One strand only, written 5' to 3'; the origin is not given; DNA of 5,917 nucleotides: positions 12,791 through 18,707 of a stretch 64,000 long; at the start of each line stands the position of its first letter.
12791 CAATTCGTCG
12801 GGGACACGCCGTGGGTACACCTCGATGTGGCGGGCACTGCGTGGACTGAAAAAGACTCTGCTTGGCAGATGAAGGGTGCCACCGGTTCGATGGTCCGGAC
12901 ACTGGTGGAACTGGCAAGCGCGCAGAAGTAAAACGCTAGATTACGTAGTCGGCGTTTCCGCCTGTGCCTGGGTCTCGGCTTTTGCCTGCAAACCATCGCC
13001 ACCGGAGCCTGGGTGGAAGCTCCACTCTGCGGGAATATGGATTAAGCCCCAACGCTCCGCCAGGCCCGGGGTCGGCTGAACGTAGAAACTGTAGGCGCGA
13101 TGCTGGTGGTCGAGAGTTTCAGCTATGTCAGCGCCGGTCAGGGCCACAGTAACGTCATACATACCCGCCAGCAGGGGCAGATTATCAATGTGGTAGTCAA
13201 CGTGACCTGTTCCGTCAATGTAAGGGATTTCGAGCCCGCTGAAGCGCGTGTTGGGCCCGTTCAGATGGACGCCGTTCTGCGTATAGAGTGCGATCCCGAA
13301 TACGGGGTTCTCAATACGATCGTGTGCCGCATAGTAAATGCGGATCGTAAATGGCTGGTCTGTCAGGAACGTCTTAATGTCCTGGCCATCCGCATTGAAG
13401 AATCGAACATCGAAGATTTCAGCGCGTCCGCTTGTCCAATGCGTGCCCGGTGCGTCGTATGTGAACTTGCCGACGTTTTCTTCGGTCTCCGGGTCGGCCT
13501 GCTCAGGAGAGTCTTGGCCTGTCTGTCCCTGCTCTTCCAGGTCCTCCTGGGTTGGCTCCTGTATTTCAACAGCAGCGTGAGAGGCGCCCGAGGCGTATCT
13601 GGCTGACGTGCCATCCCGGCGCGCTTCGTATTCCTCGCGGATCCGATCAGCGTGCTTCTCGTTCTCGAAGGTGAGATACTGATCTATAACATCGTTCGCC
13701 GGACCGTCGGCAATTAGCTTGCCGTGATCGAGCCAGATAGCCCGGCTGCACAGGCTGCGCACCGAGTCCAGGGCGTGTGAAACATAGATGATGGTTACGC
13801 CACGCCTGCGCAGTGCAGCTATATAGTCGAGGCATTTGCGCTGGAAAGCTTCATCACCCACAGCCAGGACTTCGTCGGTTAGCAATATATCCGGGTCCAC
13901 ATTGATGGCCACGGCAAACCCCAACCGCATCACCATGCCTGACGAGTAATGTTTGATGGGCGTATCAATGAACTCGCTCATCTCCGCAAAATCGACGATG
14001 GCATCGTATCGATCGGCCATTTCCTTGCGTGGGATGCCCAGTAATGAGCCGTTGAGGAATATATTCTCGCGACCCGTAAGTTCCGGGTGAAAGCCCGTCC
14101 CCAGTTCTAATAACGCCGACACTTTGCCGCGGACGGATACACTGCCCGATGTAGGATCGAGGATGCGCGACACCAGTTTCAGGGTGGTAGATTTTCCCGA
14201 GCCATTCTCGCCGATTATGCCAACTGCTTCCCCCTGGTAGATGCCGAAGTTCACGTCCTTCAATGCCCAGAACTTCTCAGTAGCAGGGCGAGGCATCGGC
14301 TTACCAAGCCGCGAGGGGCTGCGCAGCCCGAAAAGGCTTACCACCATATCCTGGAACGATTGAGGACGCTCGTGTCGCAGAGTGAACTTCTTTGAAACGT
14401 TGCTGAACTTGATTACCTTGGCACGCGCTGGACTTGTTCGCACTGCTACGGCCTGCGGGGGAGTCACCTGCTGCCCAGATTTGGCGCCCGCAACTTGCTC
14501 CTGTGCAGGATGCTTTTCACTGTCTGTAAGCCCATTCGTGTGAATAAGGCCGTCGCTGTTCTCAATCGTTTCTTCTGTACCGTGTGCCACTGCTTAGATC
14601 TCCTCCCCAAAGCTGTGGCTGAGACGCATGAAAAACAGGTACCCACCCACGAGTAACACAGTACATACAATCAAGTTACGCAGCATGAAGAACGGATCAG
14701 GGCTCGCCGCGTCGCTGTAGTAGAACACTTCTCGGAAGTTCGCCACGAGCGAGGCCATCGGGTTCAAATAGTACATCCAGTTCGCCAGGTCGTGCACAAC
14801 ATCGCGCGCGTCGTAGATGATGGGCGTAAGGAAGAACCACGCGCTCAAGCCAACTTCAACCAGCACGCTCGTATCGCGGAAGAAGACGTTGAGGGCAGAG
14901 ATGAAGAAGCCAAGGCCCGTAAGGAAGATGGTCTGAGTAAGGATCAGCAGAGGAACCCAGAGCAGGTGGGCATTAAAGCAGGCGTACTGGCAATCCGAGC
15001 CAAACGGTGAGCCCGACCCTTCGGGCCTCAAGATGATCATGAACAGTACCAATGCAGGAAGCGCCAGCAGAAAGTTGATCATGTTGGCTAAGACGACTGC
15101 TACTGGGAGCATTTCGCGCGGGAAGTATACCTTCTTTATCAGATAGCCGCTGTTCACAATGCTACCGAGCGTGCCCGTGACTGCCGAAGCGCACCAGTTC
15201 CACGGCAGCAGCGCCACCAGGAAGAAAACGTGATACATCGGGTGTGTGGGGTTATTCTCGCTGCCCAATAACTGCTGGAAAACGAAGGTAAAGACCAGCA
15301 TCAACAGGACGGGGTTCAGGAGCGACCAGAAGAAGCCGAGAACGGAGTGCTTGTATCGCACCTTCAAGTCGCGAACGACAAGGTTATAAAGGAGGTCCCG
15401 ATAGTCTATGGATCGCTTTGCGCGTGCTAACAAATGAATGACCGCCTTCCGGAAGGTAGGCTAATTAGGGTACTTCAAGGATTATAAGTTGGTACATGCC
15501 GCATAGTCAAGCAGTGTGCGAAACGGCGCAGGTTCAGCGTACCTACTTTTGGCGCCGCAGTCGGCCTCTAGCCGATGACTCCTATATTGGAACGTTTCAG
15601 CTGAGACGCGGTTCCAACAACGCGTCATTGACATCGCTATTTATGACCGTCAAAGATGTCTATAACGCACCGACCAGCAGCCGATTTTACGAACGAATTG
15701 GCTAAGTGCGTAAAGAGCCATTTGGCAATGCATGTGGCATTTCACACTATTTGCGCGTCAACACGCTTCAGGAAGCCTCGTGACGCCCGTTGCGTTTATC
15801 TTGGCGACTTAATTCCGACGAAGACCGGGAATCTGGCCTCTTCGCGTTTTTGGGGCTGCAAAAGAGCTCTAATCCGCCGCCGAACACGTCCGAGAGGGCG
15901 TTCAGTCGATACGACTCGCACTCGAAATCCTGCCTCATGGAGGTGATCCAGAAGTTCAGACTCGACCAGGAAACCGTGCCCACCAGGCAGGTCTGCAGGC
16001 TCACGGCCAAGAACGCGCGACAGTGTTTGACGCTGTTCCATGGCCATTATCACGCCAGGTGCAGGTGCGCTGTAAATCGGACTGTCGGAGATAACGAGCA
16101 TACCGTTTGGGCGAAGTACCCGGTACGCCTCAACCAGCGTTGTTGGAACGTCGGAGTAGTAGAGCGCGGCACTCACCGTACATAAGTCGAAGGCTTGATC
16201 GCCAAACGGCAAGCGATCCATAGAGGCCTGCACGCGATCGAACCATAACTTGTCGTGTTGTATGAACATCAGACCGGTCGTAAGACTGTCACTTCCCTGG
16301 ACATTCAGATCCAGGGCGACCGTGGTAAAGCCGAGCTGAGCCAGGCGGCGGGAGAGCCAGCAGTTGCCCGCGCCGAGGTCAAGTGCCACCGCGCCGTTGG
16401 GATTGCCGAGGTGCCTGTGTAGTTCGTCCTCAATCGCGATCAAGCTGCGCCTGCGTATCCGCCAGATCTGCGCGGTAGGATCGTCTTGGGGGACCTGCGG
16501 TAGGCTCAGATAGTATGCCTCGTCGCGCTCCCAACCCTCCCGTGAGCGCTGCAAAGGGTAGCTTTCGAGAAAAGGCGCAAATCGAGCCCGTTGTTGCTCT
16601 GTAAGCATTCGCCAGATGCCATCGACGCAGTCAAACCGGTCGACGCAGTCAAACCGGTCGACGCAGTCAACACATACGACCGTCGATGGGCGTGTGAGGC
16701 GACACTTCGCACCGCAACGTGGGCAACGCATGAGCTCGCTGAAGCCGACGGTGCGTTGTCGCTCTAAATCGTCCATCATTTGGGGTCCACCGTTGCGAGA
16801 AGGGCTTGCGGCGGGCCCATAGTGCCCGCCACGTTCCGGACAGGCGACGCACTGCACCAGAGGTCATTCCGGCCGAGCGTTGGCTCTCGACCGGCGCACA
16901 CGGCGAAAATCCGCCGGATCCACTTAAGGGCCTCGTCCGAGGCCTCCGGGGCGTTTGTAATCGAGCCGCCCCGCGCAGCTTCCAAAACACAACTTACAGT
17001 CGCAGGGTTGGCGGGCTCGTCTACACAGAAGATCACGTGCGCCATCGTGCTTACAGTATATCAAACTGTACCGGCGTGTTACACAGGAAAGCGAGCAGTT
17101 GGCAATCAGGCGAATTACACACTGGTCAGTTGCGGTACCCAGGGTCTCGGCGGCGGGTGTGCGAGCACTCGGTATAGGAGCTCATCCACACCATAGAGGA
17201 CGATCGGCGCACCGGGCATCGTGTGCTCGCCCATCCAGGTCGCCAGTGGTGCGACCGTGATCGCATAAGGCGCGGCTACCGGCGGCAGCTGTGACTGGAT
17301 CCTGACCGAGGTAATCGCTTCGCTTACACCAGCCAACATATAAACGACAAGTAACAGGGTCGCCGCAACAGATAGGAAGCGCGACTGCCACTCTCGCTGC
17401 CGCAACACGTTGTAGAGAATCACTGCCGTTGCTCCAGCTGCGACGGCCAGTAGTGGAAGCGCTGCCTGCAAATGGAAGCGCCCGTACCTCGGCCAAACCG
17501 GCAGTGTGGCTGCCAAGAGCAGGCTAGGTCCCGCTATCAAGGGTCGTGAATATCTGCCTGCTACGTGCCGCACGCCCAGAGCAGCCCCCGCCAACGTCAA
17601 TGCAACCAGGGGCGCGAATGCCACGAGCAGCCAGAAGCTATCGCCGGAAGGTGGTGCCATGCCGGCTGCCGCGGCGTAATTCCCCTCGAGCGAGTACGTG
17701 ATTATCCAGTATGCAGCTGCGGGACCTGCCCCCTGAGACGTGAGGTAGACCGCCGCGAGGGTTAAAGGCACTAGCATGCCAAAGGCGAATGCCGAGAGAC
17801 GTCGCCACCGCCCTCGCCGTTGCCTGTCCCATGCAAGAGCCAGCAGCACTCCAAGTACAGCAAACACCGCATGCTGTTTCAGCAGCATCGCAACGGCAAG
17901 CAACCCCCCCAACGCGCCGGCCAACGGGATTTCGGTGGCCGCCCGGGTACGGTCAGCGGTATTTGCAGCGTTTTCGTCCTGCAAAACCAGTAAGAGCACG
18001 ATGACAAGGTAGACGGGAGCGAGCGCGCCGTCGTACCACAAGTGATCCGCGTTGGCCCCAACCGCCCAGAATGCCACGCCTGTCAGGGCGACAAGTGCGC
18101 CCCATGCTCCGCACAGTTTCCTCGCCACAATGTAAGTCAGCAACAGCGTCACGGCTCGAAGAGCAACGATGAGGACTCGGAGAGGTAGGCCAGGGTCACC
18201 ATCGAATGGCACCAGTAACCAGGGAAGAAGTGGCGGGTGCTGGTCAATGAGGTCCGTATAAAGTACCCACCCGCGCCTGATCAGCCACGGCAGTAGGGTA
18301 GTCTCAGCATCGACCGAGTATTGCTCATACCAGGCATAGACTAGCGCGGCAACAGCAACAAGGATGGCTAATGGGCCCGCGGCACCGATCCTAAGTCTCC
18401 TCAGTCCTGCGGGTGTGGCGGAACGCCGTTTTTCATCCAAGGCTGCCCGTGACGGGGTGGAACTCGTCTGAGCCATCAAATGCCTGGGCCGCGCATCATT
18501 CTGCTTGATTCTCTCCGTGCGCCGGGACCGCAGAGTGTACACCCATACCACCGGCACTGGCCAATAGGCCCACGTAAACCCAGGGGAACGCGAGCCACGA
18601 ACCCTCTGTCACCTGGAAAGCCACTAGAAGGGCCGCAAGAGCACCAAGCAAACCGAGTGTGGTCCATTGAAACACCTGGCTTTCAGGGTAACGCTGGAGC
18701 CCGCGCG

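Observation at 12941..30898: Envelope glycan locus built almost entirely from GT-C (lipid-linked-sugar dependent) membrane glycosyltransferases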

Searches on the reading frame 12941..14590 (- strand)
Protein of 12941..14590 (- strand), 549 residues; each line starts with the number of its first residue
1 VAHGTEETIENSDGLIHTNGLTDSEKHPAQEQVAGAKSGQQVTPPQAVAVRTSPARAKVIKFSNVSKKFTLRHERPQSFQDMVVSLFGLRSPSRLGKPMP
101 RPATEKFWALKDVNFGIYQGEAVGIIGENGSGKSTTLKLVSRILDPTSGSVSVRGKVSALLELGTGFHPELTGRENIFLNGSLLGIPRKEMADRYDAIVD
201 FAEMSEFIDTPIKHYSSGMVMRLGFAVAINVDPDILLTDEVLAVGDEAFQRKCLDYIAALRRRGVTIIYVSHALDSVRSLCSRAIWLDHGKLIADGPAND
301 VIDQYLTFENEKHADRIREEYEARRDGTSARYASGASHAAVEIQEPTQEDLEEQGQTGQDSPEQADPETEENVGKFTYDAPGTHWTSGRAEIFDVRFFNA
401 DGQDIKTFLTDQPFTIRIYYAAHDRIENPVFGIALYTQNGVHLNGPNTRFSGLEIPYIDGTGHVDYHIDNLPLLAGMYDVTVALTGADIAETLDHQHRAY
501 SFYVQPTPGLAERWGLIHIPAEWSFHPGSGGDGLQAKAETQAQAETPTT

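Call 4: search_protein_families(library=pfam, proteins=[window:12941-14590:-], max_evalue=0.01)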
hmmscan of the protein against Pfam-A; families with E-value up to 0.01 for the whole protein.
window:12941-14590:- (549 aa): 4 families
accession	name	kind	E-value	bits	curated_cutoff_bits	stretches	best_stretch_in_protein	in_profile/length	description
PF14524.12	Wzt_C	-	3.6e-27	95.5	30.4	1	384-507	4-132/143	Wzt C-terminal domain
PF00005.33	ABC_tran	-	1.4e-22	81.2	25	1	110-241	1-135/137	ABC transporter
PF13555.12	AAA_29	-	0.0053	16.9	27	0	120-148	23-50/61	P-loop containing region of AAA domain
PF13304.12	AAA_21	-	0.0076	16.8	27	0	124-146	3-25/304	AAA domain, putative AbiEii toxin, Type IV TA system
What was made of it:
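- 12941..14590 (-): wzt: ABC-transporter ATPase with a C-terminal Wzt_C carbohydrate-binding domain. Pfam ABC_tran E 1.4e-22 and Wzt_C E 3.6e-27 (call 4).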

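Call 59: search_protein_families(library=ncbifam, proteins=[window:12941-14590:-], max_evalue=0.001)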
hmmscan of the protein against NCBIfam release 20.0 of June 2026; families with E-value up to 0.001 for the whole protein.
window:12941-14590:- (549 aa): 179 families (the best 25 are shown)
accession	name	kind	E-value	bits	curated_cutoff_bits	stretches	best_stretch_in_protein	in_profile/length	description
NF010065.0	PRK13545.1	equivalog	8e-61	206.3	538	1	104-316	34-245/549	teichoic acids export protein ATP-binding subunit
NF010066.0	PRK13546.1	equivalog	7.9e-56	189.3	320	1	99-326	29-255/264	teichoic acids export ABC transporter ATP-binding subunit TagH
NF050108.1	galactan_ABC_ATP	equivalog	5.2e-55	186.3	400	1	109-306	44-241/244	galactan export ABC transporter ATP-binding subunit Wzt/RfbE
TIGR01188.1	drrA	subfamily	3.5e-37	128.3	312.45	1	105-311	4-214/302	daunorubicin resistance ABC transporter, ATP-binding protein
TIGR04520.1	ECF_ATPase_1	equivalog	1.7e-27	96.5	315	2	184-305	106-227/269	energy-coupling factor transporter ATPase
TIGR04521.1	ECF_ATPase_2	equivalog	1.2e-26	93.4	330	2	177-310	106-241/279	energy-coupling factor transporter ATPase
TIGR01186.1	proV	subfamily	5.9e-25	88.1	326.6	1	108-302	7-218/363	betaine/proline/choline family ABC transporter ATP-binding protein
NF010156.0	PRK13635.1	equivalog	7.3e-24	84.4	392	2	184-303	110-229/279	energy-coupling factor ABC transporter ATP-binding protein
NF010060.0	PRK13537.1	equivalog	9.8e-24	83.8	521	1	110-304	31-236/314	nodulation factor ABC transporter ATP-binding protein NodI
TIGR01288.1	nodI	equivalog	1e-23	83.8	424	1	110-306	20-227/303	nodulation factor ABC transporter ATP-binding protein NodI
NF010059.0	PRK13536.1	equivalog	1e-23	83.6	549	1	110-305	59-265/342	nodulation factor ABC transporter ATP-binding protein NodI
NF033858.1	ABC2_perm_RbbA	equivalog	2.5e-23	81.9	1050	2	163-310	85-233/909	ribosome-associated ATPase/putative transporter RbbA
NF010170.0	PRK13651.1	equivalog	1.5e-22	79.9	432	2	175-305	125-256/308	cobalt transporter ATP-binding subunit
TIGR02315.1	ABC_phnC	equivalog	7.3e-22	78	266.1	2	109-156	17-64/243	phosphonate ABC transporter ATP-binding protein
TIGR03864.1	PQQ_ABC_ATP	hypoth_equivalog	7.8e-22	77.9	302.25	1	109-304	16-222/236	ABC transporter, ATP-binding subunit, PQQ-dependent alcohol dehydrogenase system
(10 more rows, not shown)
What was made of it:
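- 12941..14590 (-): NCBIfam nearest models are TagH and the galactan Wzt, both below cut-off (call 59).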

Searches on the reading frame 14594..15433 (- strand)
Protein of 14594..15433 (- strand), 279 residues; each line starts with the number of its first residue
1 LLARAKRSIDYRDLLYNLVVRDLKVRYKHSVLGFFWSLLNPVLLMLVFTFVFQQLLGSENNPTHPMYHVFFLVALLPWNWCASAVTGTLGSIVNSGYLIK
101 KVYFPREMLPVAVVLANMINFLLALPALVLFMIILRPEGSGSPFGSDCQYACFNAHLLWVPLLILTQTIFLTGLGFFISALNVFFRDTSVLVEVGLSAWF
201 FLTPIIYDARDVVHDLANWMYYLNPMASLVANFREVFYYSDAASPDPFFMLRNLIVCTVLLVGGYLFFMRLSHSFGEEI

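Call 4: search_protein_families(library=pfam, proteins=[window:14594-15433:-], max_evalue=0.01)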
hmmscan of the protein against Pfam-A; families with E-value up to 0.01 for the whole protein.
window:14594-15433:- (279 aa): 1 family
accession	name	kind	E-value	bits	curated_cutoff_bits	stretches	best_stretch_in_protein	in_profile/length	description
PF01061.29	ABC2_membrane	-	3.5e-19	69.6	26.9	1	16-238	4-211/211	ABC-2 type transporter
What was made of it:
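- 14594..15433 (-): wzm: ABC-2 permease. Pfam ABC2_membrane E 3.5e-19 (call 4).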

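Call 59: search_protein_families(library=ncbifam, proteins=[window:14594-15433:-], max_evalue=0.001)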
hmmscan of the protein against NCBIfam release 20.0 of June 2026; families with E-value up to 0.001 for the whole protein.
window:14594-15433:- (279 aa): 2 families
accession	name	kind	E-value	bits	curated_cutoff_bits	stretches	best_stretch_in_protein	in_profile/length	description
NF050109.1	galactan_ABC_perm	equivalog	1.4e-11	44.4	380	1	7-227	16-223/272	galactan export ABC transporter permease subunit Wzm/RfbD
NF050053.1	CapPschTportKpsM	equivalog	1.8e-08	34.7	300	1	13-269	3-249/257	capsule polysaccharide transporter KpsM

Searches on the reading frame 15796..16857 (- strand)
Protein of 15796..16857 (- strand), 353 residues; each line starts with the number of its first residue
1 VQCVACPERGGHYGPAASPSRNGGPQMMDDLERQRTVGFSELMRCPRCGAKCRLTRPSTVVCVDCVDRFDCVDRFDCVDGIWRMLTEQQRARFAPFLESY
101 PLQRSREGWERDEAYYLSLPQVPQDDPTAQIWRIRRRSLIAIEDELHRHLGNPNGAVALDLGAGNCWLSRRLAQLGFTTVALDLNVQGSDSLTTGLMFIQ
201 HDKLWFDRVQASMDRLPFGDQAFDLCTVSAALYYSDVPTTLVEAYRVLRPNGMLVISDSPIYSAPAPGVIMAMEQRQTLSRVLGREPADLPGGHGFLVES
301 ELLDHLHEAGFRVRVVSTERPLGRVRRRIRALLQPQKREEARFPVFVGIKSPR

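Call 4: search_protein_families(library=pfam, proteins=[window:15796-16857:-], max_evalue=0.01)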
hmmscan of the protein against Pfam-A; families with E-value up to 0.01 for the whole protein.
window:15796-16857:- (353 aa): 8 families
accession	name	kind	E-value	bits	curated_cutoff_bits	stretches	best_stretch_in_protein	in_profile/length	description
PF08241.18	Methyltransf_11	-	5.1e-14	53.1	21.2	1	159-256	1-95/95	Methyltransferase domain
PF13649.12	Methyltransf_25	-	7.4e-10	39.8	27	1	159-252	2-97/97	Methyltransferase domain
PF13489.12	Methyltransf_23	-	1.7e-07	31.5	27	1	140-314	10-162/164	Methyltransferase domain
PF01209.24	Ubie_methyltran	-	4.6e-07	29.9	20.1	1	152-256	45-151/233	ubiE/COQ5 methyltransferase family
PF13847.12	Methyltransf_31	-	5.9e-06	26.5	27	1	155-259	4-112/145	Methyltransferase domain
PF03141.22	Methyltransf_29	-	0.00012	21.3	23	1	212-264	171-225/506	Putative S-adenosyl-L-methionine-dependent methyltransferase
PF08242.18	Methyltransf_12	-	0.00014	22.9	30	1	159-254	1-98/98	Methyltransferase domain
PF05148.21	Methyltransf_8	-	0.0013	19.1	27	0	209-257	109-157/219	Hypothetical methyltransferase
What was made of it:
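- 15796..16857 (-): MT1: soluble SAM methyltransferase with an N-terminal Cys-rich segment; candidate chain-end or sugar O-methyltransferase. Methyltransf_11 E 5e-14 (call 4).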

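Call 59: search_protein_families(library=ncbifam, proteins=[window:15796-16779:-], max_evalue=0.001)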
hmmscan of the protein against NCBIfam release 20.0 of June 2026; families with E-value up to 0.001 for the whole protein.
window:15796-16779:- (327 aa): 20 families
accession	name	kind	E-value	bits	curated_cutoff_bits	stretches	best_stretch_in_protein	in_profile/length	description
NF045667.1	MTase_DVU1556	equivalog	7.6e-11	41.9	155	1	118-290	12-165/213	DVU_1556 family methyltransferase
NF045823.1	PthPhpthDimycoMt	equivalog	2.8e-09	36.5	300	1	134-232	76-168/256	phthiotriol/phenolphthiotriol dimycocerosates methyltransferase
NF001241.0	PRK00216.1-2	equivalog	3.5e-09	36.6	327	1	124-232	47-149/231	demethylmenaquinone methyltransferase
NF045825.1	FAmtase_mtf2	equivalog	4.9e-09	35.8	400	1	132-232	66-160/248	fatty-acid O-methyltransferase Mtf2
TIGR02072.1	BioC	equivalog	1.9e-08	34.4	184.95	1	117-232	20-134/244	malonyl-ACP O-methyltransferase BioC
TIGR01934.1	MenG_MenH_UbiE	subfamily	3e-07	30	158.35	1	120-233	31-144/223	ubiquinone/menaquinone biosynthesis methyltransferase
NF052510.1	methyltran_MpqE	exception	8.5e-07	28.6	335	1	127-230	45-151/234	methyl-plastoquinone biosynthesis methyltransferase MpqE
NF041675.1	sarc_dimgly_tmase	equivalog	2e-06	27.9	550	1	122-254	62-193/278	sarcosine/dimethylglycine N-methyltransferase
NF007610.0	PRK10258.1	equivalog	4e-06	26.3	342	1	118-230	32-138/251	malonyl-ACP O-methyltransferase BioC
NF001242.0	PRK00216.1-3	equivalog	4.6e-06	26.2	351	1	133-230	75-175/258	bifunctional demethylmenaquinone methyltransferase/2-methoxy-6-polyprenyl-1,4-benzoquinol methylase UbiE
NF043040.1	corrin_prot_MT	hypoth_equivalog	6.3e-06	25.8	180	1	115-233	29-150/216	corrinoid protein-associated methyltransferase CpaM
NF001240.0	PRK00216.1-1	equivalog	1.7e-05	24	378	1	129-231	64-169/251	bifunctional demethylmenaquinone methyltransferase/2-methoxy-6-polyprenyl-1,4-benzoquinol methylase UbiE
NF041537.1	ArsM_AhpD_UU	exception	2.8e-05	23.1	510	1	129-235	77-185/345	arsenite methyltransferase/AhpD domain selenoprotein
NF001244.0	PRK00216.1-5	equivalog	7.9e-05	22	216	1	176-232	91-155/236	bifunctional demethylmenaquinone methyltransferase/2-methoxy-6-polyprenyl-1,4-benzoquinol methylase UbiE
TIGR01983.1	UbiG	equivalog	0.00015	21.1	102.95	1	124-232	45-153/228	bifunctional 2-polyprenyl-6-hydroxyphenol methylase/3-demethylubiquinol 3-O-methyltransferase UbiG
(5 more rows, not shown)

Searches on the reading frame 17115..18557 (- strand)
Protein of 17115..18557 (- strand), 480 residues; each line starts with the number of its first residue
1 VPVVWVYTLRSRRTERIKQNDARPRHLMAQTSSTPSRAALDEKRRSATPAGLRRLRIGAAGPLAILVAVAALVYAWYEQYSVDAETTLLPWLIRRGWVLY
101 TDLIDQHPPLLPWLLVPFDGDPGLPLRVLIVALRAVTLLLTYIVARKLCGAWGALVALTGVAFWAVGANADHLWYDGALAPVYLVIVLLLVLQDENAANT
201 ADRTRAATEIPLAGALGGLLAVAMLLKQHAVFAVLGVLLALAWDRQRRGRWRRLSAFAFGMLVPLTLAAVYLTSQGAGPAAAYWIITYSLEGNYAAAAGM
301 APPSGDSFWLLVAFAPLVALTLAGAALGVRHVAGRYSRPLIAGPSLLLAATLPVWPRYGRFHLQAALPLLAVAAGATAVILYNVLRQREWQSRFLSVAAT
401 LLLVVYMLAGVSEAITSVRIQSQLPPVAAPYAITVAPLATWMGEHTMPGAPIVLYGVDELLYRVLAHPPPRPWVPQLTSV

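Call 4: search_protein_families(library=pfam, proteins=[window:17115-18557:-], max_evalue=0.01)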
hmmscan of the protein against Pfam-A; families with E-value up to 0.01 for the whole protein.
window:17115-18557:- (480 aa): 1 family
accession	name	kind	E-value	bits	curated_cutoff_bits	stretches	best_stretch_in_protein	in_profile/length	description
PF13231.12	PMT_2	-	0.00016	22.3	26.1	1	107-269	2-155/160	Dolichyl-phosphate-mannose-protein mannosyltransferase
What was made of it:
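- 17115..18476 (-): X': paralogue of family X (GT-C, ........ motif), 3'-truncated. Weak PMT_2 hit, E 1.6e-4 (call 4).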

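Call 8: search_protein_families(library=ncbifam, proteins=[window:17115-18557:-], max_evalue=0.1)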
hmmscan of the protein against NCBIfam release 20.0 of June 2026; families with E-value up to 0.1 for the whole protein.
window:17115-18557:- (480 aa): 0 families
